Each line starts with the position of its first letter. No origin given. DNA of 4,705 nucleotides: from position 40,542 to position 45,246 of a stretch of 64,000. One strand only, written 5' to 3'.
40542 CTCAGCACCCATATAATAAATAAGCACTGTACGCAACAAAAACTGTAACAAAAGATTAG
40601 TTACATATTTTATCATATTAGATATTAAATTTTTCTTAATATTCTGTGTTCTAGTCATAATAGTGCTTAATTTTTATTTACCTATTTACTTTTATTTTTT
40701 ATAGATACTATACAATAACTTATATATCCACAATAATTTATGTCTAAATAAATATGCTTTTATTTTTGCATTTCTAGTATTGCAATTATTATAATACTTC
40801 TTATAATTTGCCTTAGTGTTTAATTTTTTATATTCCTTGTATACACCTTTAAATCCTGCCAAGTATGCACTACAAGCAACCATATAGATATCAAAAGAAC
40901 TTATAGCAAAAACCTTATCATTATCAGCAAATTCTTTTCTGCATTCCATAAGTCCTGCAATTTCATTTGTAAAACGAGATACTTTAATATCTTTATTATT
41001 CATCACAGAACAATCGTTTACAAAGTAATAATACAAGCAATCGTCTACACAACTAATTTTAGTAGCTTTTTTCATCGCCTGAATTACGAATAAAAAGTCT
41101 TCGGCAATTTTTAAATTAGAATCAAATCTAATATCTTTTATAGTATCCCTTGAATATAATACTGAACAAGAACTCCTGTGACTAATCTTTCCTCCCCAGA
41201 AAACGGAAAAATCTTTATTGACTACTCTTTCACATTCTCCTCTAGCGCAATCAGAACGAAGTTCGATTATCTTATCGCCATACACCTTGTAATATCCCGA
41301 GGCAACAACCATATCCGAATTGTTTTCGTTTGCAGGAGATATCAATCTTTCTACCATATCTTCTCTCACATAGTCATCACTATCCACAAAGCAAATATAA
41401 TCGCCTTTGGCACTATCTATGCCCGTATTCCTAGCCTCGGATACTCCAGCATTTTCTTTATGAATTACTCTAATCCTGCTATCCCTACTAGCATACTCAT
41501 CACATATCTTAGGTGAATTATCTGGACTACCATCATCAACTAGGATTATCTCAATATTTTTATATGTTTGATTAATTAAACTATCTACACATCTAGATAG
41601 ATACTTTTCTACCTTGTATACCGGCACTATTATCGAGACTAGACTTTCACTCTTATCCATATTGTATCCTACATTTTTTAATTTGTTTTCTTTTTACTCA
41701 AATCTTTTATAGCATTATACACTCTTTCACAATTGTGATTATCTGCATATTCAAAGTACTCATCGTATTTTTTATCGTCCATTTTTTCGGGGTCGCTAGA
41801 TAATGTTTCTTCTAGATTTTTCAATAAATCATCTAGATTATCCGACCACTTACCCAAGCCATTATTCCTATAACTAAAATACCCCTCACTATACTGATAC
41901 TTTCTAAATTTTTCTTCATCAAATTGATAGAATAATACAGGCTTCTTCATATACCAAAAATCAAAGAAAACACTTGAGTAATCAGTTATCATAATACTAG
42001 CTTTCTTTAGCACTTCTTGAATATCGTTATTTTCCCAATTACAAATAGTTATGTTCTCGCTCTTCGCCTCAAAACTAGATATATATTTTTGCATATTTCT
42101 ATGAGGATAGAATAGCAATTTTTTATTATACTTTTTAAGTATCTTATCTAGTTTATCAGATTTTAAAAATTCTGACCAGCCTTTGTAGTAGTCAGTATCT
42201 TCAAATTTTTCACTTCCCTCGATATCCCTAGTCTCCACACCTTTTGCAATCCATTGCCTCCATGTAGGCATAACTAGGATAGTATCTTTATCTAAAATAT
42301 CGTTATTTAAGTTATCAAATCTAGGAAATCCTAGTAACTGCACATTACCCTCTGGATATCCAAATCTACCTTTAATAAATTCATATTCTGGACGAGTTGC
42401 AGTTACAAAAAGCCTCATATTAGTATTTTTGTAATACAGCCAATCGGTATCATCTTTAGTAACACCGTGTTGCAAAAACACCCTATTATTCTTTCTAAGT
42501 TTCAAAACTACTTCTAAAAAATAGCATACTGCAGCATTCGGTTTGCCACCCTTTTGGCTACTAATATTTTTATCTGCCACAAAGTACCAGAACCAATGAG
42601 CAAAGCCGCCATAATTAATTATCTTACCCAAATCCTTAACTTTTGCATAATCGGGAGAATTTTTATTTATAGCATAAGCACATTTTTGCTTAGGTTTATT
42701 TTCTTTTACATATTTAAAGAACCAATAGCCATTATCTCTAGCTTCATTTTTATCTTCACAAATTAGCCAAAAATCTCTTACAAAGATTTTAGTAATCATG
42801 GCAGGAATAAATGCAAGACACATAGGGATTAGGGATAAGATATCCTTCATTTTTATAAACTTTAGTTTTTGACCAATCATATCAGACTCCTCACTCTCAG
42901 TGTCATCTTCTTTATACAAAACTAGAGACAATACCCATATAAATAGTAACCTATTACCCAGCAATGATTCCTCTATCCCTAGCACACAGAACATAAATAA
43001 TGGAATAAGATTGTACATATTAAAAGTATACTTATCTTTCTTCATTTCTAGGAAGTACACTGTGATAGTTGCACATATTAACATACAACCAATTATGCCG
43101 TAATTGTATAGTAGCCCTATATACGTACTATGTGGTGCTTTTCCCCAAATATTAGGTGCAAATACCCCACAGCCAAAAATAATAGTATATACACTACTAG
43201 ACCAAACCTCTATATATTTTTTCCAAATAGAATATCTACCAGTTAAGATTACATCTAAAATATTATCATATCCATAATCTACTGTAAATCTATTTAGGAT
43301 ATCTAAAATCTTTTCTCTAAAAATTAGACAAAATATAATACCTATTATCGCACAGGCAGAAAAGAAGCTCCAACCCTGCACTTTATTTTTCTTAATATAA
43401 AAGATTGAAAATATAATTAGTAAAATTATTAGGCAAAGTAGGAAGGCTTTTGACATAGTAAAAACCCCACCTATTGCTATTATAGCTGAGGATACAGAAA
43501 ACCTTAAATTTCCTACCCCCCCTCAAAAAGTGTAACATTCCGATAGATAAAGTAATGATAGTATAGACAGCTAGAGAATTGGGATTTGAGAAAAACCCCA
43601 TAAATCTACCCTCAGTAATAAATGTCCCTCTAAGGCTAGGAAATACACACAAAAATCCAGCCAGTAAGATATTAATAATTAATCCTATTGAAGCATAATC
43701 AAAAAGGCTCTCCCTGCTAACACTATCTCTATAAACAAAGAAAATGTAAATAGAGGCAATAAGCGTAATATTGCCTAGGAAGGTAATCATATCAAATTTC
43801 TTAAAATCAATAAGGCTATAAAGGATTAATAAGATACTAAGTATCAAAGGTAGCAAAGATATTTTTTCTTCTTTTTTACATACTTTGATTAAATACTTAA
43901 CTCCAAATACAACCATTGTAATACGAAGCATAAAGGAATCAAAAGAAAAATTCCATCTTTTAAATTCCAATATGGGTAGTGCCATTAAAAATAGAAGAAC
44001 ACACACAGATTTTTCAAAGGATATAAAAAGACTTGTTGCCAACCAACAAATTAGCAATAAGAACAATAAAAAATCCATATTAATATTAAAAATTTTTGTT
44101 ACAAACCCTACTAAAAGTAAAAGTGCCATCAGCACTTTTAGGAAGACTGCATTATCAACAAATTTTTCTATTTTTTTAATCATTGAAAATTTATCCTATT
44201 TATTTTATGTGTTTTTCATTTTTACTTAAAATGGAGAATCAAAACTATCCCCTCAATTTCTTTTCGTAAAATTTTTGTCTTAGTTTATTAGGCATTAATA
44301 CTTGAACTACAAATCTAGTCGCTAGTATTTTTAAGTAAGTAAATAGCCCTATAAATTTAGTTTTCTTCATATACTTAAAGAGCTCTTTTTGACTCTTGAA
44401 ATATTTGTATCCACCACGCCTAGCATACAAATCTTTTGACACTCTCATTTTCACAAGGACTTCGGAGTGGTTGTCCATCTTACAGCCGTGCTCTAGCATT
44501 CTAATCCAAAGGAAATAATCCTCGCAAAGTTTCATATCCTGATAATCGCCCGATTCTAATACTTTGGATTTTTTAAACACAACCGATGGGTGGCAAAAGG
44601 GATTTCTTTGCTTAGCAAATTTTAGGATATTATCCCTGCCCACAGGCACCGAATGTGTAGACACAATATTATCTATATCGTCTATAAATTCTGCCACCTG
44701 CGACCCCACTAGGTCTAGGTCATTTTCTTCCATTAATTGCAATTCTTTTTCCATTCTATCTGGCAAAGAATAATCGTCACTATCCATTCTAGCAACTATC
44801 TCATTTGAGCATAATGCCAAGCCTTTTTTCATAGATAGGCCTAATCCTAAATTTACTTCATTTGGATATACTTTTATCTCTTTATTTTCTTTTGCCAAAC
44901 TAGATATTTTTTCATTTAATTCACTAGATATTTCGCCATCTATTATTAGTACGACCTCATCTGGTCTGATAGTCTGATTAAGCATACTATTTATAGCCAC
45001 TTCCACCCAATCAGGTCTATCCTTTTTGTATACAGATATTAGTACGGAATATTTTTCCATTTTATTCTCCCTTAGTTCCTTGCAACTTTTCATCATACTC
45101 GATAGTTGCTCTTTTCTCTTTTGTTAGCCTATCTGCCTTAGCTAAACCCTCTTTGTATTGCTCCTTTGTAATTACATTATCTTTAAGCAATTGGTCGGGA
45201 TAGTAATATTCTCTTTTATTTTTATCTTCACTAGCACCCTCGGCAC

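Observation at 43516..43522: G7 homopolymer sits exactly at the frameshift that splits a glycopolymer gene (candidate phase-variation switch, or a sequencing error)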

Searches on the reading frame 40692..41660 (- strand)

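Call 27: search_protein_families(library=pfam, proteins=[window:40692-41660:-], max_evalue=0.01)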
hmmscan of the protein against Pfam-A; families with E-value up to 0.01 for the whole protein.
window:40692-41660:- (322 aa): 4 families
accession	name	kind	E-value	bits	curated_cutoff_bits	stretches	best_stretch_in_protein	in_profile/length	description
PF00535.33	Glycos_transf_2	-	3.6e-45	154.4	23.3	1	9-177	1-167/168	Glycosyl transferase family 2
PF10111.15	Glyco_tranf_2_2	-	9.1e-13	48.7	27.3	1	9-200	1-204/276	Glycosyltransferase like family 2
PF13641.12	Glyco_tranf_2_3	-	4.3e-11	43.7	27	1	8-118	3-119/230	Glycosyltransferase like family 2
PF13704.12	Glyco_tranf_2_4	-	0.0067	17.3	27.5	0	37-98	21-84/98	Glycosyl transferase family 2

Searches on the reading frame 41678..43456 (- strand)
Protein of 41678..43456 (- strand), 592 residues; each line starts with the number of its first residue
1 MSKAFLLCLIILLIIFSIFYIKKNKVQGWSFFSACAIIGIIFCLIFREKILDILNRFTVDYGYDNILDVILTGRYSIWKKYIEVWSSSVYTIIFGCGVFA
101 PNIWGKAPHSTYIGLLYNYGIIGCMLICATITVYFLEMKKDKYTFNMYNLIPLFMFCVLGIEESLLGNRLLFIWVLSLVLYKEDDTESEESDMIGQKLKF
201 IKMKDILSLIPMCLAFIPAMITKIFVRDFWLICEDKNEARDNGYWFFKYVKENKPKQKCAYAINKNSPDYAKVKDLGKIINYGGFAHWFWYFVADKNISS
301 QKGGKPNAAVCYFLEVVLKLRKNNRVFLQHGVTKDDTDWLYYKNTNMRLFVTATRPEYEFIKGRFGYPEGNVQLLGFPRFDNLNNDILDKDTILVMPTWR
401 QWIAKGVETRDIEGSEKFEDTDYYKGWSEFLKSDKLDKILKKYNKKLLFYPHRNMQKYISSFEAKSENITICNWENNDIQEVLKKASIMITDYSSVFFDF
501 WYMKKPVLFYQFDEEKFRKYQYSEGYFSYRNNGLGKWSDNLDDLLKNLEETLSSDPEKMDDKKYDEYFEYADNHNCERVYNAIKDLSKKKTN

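Call 27: search_protein_families(library=pfam, proteins=[window:41678-43456:-], max_evalue=0.01)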
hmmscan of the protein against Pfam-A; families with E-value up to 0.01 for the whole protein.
window:41678-43456:- (592 aa): 2 families
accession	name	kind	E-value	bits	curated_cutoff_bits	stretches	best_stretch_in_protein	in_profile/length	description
PF04464.20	Glyphos_transf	-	5.7e-34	118.1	22.1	1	230-583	17-365/367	CDP-Glycerol:Poly(glycerophosphate) glycerophosphotransferase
PF04932.20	Wzy_C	-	5.9e-06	26.6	31.7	1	4-127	17-148/149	O-Antigen ligase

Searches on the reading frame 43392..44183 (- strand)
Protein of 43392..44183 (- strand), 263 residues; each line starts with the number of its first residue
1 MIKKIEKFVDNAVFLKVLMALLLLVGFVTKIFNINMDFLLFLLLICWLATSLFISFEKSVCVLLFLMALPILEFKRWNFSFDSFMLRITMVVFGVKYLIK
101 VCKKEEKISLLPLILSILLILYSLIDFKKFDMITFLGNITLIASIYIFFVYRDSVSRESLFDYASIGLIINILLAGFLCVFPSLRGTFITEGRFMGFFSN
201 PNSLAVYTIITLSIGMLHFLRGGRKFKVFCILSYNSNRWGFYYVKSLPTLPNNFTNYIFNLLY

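Call 16: list_cluster_members(proteins=[P0005, window:43392-44183:-, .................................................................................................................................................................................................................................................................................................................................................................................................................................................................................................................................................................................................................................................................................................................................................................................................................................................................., window:41678-43456:-, window:40692-41660:-, window:44245-45096:-, window:38976-40658:-])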
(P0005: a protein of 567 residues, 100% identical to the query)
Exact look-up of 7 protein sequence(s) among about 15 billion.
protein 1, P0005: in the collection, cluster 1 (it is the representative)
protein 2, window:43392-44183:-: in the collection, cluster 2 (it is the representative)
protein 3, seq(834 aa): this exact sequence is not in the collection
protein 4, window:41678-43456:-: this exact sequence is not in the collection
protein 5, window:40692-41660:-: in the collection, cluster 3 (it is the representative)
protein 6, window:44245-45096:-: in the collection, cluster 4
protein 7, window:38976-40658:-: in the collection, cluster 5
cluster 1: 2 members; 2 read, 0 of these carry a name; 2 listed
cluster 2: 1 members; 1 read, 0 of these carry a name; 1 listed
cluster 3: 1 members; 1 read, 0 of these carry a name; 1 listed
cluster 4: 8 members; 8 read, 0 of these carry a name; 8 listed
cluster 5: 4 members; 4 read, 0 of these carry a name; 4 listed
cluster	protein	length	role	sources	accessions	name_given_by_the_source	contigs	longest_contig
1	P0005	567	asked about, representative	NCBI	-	-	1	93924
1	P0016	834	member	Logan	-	-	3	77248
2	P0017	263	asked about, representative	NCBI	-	-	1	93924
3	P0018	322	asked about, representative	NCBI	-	-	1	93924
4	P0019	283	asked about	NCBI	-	-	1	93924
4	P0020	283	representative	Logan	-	-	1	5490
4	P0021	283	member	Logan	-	-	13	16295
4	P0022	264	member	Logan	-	-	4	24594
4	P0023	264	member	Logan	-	-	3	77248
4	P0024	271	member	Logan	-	-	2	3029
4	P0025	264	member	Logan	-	-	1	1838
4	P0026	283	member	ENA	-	-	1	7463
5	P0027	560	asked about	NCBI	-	-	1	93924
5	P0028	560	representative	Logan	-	-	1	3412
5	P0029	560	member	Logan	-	-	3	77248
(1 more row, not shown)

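Call 18: find_encoding_contigs(protein=P0016, flank=10000, max_places=6)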
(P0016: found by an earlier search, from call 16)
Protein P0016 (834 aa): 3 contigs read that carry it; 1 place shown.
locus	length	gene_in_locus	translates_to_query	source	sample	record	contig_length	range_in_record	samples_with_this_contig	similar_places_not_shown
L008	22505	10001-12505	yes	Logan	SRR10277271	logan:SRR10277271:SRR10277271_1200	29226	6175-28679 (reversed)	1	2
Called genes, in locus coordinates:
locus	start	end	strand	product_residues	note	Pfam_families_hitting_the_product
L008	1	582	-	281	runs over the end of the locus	PF00849:PseudoU_synth_2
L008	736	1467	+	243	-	PF02463:SMC_N (faint), PF00005:ABC_tran, PF13304:AAA_21 (faint)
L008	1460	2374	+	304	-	PF01458:SUFBD_core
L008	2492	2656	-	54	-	-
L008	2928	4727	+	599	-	PF08439:Peptidase_M3_N, PF01432:Peptidase_M3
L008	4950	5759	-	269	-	PF23750:RsgI_M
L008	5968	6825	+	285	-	PF00763:THF_DHG_CYH, PF02882:THF_DHG_CYH_C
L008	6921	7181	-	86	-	-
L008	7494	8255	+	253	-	PF02397:Bac_transf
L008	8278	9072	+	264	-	PF00535:Glycos_transf_2, PF10111:Glyco_tranf_2_2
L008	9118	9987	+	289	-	PF08759:GT-D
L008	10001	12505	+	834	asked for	PF04932:Wzy_C (weak), PF04464:Glyphos_transf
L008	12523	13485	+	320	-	PF00535:Glycos_transf_2, PF10111:Glyco_tranf_2_2, PF13641:Glyco_tranf_2_3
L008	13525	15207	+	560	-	-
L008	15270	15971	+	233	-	PF01255:Prenyltransf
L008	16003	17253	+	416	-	PF04932:Wzy_C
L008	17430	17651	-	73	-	-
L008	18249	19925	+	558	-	PF03485:Arg_tRNA_synt_N, PF00750:tRNA-synt_1d, PF05746:DALR_1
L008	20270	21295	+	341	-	PF02912:Phe_tRNA-synt_N, PF01409:tRNA-synt_2d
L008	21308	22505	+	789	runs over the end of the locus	PF01588:tRNA_bind, PF03483:B3_4, PF03484:B5, PF17759:tRNA_synthFbeta, PF03147:FDX-ACB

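Call 27: search_protein_families(library=pfam, proteins=[window:43392-44183:-], max_evalue=0.01)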
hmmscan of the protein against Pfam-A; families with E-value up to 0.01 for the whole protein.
window:43392-44183:- (263 aa): 0 families

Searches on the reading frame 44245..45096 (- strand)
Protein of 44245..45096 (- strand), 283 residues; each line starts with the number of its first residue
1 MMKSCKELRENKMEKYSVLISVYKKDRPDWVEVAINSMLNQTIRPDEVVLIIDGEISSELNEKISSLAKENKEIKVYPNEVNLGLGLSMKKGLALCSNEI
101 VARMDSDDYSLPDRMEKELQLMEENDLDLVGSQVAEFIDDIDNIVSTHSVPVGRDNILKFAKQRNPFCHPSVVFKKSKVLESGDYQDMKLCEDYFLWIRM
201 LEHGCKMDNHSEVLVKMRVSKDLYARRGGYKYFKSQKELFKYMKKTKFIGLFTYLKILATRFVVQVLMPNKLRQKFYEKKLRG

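Call 27: search_protein_families(library=pfam, proteins=[window:44245-45096:-], max_evalue=0.01)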
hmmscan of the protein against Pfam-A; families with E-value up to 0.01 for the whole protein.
window:44245-45096:- (283 aa): 3 families
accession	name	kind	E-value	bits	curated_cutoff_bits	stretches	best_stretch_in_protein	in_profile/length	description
PF00535.33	Glycos_transf_2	-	1.7e-22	80.6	23.3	1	17-170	1-154/168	Glycosyl transferase family 2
PF10111.15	Glyco_tranf_2_2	-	1.3e-10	41.7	27.3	1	17-224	1-223/276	Glycosyltransferase like family 2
PF13641.12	Glyco_tranf_2_3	-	4.1e-07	30.7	27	1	16-216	3-210/230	Glycosyltransferase like family 2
